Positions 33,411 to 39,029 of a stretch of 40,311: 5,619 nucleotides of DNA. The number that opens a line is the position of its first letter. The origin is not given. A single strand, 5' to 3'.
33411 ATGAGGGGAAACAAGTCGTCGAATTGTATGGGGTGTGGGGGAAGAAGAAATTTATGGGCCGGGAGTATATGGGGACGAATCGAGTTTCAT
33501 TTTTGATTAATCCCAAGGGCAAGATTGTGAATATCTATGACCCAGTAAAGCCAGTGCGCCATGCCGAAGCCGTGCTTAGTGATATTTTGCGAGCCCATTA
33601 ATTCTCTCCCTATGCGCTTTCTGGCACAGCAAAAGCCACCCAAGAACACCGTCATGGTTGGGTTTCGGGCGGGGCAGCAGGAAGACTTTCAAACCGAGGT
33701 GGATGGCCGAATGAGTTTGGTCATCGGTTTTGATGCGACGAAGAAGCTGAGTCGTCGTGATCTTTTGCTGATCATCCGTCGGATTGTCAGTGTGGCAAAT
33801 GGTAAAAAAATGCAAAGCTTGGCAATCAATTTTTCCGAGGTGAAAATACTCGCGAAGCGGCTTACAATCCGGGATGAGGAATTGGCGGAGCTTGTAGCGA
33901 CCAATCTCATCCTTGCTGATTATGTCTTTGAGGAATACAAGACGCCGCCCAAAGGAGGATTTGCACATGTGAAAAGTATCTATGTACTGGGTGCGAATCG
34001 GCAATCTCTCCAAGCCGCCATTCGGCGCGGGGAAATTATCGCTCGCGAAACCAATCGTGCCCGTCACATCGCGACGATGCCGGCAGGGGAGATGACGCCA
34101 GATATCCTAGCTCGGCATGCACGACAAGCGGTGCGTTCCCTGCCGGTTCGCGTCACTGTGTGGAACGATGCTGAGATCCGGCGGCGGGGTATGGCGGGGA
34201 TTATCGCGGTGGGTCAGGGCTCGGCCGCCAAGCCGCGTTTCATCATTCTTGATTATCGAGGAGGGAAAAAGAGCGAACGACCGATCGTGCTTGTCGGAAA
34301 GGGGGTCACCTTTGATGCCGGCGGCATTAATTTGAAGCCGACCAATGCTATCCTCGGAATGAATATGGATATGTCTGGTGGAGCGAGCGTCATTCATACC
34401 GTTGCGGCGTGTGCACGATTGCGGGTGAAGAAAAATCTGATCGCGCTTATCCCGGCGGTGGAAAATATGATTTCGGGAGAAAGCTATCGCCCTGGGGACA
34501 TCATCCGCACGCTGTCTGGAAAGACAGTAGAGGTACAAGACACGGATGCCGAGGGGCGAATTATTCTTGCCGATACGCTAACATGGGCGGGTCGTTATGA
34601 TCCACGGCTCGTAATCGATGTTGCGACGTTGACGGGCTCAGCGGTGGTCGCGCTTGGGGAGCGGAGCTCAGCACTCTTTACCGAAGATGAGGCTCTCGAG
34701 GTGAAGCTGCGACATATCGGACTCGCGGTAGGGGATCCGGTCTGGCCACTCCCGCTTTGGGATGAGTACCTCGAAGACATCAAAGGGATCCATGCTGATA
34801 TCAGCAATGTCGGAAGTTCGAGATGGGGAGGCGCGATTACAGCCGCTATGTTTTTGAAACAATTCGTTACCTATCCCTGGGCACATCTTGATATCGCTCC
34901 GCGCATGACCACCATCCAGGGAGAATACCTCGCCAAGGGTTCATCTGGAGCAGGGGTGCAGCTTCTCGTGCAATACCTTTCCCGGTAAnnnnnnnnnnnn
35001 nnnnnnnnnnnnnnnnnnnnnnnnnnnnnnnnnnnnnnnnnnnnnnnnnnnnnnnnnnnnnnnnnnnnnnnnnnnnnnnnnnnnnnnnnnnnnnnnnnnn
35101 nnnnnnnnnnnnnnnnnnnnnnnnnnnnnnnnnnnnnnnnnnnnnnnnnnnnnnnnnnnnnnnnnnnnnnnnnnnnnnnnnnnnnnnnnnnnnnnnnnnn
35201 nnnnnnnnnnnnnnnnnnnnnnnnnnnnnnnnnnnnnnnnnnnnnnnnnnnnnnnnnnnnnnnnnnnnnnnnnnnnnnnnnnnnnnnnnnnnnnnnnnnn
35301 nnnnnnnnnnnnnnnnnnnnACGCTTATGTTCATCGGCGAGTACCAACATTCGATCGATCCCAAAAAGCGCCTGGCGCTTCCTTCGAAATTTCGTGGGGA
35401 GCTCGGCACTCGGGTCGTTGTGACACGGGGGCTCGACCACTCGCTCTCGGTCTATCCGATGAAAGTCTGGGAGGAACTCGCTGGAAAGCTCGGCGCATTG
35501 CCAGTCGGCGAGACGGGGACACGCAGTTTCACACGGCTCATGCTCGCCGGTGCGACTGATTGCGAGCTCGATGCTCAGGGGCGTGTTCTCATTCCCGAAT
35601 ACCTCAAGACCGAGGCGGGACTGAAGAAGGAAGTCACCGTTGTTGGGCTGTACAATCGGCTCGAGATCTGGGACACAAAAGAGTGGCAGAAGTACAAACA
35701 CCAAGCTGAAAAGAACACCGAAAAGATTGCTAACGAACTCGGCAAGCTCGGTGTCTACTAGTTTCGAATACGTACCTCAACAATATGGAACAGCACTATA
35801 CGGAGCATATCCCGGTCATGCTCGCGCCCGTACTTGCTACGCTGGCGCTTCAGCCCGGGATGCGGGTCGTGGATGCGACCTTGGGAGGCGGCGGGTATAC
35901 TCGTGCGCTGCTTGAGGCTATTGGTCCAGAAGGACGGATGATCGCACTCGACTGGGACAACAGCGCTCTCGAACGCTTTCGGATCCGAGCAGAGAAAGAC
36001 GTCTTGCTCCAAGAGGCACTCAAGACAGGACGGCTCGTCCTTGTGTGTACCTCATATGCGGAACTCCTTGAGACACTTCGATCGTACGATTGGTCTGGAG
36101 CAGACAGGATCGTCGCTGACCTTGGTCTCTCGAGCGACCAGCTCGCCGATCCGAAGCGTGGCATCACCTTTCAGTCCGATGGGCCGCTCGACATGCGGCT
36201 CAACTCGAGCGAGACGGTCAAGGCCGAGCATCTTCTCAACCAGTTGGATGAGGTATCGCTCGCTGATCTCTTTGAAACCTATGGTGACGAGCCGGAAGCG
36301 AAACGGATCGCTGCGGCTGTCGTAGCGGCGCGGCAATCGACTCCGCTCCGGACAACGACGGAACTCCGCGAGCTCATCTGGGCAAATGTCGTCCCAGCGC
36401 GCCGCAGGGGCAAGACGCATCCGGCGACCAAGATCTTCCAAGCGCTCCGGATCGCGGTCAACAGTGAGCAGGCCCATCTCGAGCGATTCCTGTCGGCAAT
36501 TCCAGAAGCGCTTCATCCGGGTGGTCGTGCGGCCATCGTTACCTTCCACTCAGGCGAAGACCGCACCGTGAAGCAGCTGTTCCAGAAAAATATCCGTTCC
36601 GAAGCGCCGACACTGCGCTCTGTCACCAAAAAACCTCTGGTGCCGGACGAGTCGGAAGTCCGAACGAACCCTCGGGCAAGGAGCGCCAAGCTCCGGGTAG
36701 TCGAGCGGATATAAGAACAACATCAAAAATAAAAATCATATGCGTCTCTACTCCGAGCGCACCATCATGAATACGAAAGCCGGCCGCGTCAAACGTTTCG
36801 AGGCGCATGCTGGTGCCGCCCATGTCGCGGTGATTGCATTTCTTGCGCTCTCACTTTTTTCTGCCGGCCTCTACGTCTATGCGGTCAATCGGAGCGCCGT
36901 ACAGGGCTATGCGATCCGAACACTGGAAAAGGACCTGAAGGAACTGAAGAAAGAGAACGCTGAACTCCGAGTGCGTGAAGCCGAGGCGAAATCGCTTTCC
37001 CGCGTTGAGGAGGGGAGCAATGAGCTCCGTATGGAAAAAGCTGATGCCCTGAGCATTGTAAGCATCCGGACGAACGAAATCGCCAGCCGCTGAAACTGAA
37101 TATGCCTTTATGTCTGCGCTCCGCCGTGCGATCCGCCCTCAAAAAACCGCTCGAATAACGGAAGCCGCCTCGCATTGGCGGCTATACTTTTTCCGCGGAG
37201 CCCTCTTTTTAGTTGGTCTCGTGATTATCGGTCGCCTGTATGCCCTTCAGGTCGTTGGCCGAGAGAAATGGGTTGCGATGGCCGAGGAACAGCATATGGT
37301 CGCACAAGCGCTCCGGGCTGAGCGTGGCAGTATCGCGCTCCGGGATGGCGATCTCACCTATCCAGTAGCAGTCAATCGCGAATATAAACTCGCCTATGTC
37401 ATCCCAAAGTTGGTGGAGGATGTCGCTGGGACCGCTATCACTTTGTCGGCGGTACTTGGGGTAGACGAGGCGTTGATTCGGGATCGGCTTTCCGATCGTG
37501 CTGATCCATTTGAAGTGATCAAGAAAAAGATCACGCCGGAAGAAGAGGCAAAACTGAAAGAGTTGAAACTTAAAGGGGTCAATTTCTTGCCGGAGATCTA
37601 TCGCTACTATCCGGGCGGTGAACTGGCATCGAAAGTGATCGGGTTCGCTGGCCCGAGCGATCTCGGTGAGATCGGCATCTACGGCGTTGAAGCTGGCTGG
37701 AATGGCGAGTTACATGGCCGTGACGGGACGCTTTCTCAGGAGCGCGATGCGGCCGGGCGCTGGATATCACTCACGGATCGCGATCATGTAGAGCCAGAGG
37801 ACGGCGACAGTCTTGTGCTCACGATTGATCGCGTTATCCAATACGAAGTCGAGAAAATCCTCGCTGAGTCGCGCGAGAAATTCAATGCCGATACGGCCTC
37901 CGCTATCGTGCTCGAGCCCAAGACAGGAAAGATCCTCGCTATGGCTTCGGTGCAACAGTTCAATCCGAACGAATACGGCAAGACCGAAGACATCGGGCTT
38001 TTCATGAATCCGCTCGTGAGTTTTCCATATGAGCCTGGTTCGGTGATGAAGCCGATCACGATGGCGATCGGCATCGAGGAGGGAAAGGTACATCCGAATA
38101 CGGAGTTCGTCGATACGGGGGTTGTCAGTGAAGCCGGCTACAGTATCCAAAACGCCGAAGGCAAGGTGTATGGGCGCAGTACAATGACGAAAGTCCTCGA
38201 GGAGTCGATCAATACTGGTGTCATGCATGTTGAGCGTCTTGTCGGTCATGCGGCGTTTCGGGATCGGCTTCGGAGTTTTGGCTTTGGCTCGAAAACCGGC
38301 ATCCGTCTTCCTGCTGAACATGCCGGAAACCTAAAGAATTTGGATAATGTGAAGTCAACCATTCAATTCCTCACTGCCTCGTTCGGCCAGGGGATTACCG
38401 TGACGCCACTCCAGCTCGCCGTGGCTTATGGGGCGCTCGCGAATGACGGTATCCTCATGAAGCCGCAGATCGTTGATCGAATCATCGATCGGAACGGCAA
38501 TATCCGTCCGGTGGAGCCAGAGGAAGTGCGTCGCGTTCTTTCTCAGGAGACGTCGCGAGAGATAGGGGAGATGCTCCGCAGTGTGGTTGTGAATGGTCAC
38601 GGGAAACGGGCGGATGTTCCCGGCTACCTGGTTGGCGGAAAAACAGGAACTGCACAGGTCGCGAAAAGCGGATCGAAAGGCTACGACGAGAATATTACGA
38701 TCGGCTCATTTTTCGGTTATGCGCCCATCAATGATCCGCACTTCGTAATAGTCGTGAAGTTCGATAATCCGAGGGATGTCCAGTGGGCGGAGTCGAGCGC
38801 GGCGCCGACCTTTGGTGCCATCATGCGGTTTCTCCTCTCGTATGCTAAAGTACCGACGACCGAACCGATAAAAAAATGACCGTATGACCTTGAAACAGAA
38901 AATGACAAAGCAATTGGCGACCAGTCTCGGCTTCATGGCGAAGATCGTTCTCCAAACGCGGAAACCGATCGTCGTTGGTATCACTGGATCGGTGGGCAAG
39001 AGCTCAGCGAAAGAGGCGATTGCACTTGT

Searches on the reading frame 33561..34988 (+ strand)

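Call 63: search_protein_families(library=pfam, proteins=[window:33561-34988:+])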
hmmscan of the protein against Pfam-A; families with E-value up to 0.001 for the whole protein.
window:33561-34988:+ (475 aa): 2 families
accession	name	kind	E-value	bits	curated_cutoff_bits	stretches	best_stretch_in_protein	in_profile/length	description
PF00883.26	Peptidase_M17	-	8.7e-111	370.6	25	1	166-470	2-310/310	Cytosol aminopeptidase family, catalytic domain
PF02789.23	Peptidase_M17_N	-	0.00011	22.6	23.4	1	53-129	56-128/129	Cytosol aminopeptidase family, N-terminal domain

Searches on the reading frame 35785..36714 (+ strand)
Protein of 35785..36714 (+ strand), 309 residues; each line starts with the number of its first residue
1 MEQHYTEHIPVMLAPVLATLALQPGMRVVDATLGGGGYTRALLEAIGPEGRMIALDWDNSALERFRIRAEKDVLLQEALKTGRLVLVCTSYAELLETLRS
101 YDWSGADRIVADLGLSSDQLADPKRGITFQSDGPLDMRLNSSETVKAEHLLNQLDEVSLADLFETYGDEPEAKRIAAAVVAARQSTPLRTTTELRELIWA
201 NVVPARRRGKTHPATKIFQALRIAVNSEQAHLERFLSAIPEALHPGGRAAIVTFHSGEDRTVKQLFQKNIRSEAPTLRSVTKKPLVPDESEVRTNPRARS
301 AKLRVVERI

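Call 63: search_protein_families(library=pfam, proteins=[window:35785-36714:+])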
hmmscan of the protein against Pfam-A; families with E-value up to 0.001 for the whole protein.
window:35785-36714:+ (309 aa): 2 families
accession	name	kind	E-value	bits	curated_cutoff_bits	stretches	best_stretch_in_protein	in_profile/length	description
PF01795.25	Methyltransf_5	-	4.6e-85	286.2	27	1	7-309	3-309/309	MraW methylase family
PF13847.12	Methyltransf_31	-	0.00091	19.4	27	0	23-72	2-51/145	Methyltransferase domain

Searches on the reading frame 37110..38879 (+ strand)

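Call 63: search_protein_families(library=pfam, proteins=[window:37110-38879:+])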
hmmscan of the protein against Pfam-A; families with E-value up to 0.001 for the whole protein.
window:37110-38879:+ (589 aa): 2 families
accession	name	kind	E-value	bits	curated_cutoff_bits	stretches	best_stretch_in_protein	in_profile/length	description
PF00905.27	Transpeptidase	-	9.2e-75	252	22.1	1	264-572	2-298/299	Penicillin binding protein transpeptidase domain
PF03717.20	PBP_dimer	-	9.3e-14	52.7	24.4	1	69-220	3-177/180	Penicillin-binding Protein dimerisation domain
